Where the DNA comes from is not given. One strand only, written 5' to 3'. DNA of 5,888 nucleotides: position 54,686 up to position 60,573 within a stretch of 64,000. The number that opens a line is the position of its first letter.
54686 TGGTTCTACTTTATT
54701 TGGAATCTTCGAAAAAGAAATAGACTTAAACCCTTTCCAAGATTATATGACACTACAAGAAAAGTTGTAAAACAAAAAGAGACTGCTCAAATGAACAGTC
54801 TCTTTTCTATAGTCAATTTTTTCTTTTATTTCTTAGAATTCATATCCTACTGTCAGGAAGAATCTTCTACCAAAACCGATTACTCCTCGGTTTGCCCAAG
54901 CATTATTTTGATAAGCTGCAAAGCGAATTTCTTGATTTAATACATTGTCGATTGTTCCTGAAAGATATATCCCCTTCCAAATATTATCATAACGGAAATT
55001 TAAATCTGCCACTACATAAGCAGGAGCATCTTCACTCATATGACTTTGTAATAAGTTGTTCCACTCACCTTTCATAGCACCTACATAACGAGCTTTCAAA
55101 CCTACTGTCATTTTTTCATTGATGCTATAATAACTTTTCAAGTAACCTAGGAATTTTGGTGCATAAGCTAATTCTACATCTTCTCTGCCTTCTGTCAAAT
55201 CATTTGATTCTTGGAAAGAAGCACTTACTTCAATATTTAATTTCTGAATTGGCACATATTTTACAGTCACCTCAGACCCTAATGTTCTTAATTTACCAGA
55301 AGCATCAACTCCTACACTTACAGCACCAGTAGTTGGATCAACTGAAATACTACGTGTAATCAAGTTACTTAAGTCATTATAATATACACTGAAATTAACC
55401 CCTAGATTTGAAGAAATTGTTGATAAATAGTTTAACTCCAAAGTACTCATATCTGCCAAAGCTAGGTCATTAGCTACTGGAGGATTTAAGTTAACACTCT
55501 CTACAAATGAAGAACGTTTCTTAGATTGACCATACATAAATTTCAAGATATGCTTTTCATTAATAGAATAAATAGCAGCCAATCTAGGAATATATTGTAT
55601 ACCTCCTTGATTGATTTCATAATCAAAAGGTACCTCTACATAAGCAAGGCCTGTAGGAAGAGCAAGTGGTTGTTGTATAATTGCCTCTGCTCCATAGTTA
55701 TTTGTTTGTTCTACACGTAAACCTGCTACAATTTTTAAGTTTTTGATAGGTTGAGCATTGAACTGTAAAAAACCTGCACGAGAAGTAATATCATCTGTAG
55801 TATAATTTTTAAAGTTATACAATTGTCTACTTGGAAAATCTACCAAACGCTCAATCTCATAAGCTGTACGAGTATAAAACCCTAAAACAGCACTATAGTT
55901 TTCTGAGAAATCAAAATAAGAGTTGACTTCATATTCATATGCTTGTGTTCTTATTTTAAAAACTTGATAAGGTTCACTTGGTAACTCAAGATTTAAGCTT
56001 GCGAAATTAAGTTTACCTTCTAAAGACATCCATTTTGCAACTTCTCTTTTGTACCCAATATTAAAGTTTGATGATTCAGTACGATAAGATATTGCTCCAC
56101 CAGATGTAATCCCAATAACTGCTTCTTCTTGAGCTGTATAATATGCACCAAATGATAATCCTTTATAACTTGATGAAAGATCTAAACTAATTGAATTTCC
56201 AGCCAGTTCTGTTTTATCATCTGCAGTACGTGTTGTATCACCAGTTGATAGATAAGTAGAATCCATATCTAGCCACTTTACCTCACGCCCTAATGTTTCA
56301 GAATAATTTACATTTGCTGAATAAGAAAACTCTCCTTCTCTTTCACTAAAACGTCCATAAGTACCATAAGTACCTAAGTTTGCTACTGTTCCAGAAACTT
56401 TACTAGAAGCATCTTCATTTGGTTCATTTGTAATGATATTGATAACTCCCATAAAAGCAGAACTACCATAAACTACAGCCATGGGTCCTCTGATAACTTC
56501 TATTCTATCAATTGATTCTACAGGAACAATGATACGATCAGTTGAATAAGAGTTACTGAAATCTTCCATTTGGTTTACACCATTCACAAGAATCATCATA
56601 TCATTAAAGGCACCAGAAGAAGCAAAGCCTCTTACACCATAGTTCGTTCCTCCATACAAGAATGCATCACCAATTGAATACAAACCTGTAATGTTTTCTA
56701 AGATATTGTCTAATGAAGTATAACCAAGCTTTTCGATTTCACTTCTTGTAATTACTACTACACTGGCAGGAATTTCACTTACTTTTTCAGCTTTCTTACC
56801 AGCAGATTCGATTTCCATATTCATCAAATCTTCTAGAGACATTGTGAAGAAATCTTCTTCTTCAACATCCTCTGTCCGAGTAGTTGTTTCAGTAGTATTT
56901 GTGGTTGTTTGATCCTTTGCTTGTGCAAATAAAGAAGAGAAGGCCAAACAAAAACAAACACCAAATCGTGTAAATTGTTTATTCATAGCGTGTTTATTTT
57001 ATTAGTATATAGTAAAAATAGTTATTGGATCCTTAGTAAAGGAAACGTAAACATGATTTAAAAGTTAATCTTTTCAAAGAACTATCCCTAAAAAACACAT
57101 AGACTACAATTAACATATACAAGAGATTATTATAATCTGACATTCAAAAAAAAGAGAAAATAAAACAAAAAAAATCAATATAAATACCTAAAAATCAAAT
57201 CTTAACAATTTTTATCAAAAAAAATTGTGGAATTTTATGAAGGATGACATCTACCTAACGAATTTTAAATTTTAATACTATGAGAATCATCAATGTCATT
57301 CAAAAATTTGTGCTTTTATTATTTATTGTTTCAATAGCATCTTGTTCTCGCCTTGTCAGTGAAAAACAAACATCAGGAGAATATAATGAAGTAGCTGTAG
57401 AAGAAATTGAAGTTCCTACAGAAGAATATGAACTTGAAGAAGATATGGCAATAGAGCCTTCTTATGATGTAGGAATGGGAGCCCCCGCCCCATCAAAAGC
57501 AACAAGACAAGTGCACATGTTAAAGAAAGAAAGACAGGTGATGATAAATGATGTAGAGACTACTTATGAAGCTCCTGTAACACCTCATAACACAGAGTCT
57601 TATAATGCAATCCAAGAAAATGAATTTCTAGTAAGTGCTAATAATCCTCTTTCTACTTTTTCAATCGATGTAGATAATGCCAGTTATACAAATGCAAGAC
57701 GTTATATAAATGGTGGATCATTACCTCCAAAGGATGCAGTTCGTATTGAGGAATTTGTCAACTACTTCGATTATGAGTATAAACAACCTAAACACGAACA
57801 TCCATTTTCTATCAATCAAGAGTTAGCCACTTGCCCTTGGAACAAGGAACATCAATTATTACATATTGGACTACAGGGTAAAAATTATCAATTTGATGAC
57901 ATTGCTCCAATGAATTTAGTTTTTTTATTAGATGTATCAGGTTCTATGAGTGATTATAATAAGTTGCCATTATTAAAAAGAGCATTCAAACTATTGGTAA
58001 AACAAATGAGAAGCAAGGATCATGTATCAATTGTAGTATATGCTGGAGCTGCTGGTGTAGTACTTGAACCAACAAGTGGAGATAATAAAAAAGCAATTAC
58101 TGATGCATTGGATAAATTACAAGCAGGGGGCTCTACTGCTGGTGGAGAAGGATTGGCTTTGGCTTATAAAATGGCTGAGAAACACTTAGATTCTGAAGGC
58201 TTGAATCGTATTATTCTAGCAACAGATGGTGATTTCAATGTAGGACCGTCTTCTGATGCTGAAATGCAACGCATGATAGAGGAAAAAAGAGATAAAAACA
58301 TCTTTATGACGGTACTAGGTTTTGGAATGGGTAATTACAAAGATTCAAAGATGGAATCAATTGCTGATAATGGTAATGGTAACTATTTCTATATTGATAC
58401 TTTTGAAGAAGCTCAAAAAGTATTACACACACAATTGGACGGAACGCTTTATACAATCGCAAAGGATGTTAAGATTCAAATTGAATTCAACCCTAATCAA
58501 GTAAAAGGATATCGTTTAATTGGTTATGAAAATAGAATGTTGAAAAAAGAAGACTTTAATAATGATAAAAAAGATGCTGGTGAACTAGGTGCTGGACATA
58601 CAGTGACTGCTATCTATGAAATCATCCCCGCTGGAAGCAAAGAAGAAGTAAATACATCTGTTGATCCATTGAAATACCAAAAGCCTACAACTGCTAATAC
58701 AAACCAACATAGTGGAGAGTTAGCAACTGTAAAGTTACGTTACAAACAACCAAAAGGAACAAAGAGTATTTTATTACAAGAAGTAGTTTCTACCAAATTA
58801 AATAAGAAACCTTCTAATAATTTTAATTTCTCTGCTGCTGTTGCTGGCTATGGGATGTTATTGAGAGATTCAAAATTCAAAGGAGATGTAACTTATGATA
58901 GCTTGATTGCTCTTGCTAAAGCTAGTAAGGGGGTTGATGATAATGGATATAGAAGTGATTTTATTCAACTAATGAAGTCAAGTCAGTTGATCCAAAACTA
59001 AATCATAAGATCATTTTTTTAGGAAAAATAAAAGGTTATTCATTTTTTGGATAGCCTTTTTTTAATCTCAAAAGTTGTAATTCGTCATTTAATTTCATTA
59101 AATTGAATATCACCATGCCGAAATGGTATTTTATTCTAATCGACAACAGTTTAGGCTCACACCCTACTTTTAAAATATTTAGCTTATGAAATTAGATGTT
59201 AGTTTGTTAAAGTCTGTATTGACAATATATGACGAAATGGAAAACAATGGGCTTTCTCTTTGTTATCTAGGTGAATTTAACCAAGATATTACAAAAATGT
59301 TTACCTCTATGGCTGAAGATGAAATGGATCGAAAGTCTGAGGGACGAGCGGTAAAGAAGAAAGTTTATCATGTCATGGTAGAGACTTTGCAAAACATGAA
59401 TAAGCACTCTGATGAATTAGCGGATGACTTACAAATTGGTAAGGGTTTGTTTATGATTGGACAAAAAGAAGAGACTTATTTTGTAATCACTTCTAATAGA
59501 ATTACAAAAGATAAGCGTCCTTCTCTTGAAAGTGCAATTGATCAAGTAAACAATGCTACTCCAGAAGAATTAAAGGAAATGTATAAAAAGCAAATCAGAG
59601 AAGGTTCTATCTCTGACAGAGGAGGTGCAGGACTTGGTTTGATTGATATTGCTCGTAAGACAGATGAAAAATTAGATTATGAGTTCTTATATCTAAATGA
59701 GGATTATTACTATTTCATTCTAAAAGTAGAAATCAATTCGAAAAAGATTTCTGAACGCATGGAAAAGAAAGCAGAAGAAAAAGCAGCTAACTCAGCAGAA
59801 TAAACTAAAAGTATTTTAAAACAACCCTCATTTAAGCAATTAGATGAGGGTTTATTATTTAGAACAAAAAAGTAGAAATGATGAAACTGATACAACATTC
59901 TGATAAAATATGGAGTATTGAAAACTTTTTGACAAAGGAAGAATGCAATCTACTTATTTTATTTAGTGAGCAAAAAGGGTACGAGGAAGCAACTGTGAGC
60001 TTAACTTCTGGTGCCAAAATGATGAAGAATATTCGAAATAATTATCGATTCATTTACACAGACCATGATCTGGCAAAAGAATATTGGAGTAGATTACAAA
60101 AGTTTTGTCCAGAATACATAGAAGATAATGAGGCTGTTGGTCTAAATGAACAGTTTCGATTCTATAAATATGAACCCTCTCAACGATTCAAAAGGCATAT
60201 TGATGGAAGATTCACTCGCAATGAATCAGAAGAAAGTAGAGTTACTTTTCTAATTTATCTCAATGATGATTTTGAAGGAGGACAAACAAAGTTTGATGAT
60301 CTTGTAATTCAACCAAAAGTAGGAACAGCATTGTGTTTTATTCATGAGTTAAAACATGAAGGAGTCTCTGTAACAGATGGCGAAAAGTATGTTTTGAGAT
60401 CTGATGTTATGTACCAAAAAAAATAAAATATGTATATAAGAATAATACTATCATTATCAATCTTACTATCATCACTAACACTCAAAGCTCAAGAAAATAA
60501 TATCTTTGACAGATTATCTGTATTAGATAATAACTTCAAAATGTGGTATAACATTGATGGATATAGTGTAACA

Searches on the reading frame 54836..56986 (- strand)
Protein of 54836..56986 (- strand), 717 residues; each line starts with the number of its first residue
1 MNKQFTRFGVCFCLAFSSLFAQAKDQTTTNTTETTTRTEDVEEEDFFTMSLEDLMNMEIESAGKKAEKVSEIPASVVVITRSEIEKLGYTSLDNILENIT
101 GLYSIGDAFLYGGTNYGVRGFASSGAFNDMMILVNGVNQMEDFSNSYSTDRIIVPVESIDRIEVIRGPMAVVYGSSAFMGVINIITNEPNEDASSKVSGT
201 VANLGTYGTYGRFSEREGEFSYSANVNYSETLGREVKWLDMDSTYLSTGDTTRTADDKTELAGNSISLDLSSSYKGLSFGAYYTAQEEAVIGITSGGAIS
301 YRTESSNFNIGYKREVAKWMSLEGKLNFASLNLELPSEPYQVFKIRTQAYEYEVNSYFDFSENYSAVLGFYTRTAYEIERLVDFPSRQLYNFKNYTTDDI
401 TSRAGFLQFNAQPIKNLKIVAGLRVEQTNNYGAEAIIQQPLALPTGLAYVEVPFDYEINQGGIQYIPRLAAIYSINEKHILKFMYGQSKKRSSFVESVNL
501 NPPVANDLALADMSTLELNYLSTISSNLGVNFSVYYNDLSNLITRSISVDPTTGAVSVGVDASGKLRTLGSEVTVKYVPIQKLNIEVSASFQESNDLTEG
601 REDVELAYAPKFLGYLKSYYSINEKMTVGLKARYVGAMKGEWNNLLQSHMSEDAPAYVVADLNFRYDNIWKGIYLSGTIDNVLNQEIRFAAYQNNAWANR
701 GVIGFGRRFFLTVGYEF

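Call 57: search_protein_families(library=pfam, proteins=[window:54836-56986:-], max_evalue=0.01)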
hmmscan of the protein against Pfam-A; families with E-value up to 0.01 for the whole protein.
window:54836-56986:- (717 aa): 1 family
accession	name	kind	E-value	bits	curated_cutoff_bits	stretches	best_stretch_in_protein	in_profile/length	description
PF07715.20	Plug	-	7.5e-22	78.3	23.9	1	69-181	2-107/107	TonB-dependent Receptor Plug Domain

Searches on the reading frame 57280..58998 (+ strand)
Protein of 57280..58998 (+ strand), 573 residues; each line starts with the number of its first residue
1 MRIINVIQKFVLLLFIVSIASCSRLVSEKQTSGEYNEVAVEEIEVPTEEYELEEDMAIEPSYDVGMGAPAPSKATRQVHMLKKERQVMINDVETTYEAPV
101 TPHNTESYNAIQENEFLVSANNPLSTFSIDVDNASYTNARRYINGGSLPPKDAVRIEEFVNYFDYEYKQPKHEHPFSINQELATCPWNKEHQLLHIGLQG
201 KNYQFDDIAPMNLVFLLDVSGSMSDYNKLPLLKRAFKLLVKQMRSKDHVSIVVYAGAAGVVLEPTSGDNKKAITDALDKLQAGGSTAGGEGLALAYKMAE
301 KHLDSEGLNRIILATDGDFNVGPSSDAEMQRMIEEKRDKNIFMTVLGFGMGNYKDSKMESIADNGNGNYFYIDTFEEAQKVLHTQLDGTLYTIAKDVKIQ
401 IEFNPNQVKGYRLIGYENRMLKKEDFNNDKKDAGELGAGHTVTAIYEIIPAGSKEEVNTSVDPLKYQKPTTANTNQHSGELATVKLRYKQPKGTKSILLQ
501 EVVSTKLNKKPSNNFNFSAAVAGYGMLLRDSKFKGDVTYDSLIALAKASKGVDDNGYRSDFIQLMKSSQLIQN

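Call 57: search_protein_families(library=pfam, proteins=[window:57280-58998:+], max_evalue=0.01)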
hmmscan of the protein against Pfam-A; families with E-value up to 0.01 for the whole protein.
window:57280-58998:+ (573 aa): 6 families
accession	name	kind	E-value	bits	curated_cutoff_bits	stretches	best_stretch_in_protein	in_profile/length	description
PF12034.13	YfbK_C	-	7.7e-76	254.8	25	1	388-569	1-182/184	Uncharacterized protein YfbK, C-terminal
PF12450.13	vWF_A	-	1.7e-42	143.7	25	1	103-195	2-94/94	von Willebrand factor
PF00092.34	VWA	-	2.8e-22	80.2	23.8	1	212-381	1-171/174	von Willebrand factor type A domain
PF13519.12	VWA_2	-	2.4e-15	57.5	27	1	213-317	1-106/107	von Willebrand factor type A domain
PF13768.12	VWA_3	-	6e-08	33.3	27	1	212-369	2-153/155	von Willebrand factor type A domain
PF05762.20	VWA_CoxE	-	0.005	16.7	26.4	1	210-231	56-77/222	VWA domain containing CoxE-like protein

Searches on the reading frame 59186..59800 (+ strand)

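Call 57: search_protein_families(library=pfam, proteins=[window:59186-59800:+], max_evalue=0.01)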
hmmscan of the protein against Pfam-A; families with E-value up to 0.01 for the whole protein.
window:59186-59800:+ (205 aa): 1 family
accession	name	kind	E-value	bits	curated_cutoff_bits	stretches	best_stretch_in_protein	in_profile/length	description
PF19788.4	DUF6272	-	4.5e-38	130.4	26.6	1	47-177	2-134/134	Family of unknown function (DUF6272)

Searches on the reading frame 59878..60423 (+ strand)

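Call 57: search_protein_families(library=pfam, proteins=[window:59878-60423:+], max_evalue=0.01)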
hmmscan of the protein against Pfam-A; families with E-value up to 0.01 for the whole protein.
window:59878-60423:+ (182 aa): 2 families
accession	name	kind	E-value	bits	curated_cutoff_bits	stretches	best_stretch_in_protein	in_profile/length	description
PF13640.12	2OG-FeII_Oxy_3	-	1.3e-11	45.8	27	1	94-173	2-93/98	2OG-Fe(II) oxygenase superfamily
PF03336.19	Pox_C4_C10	-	1.6e-05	24.7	25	1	85-179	62-156/322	Poxvirus C4/C10 protein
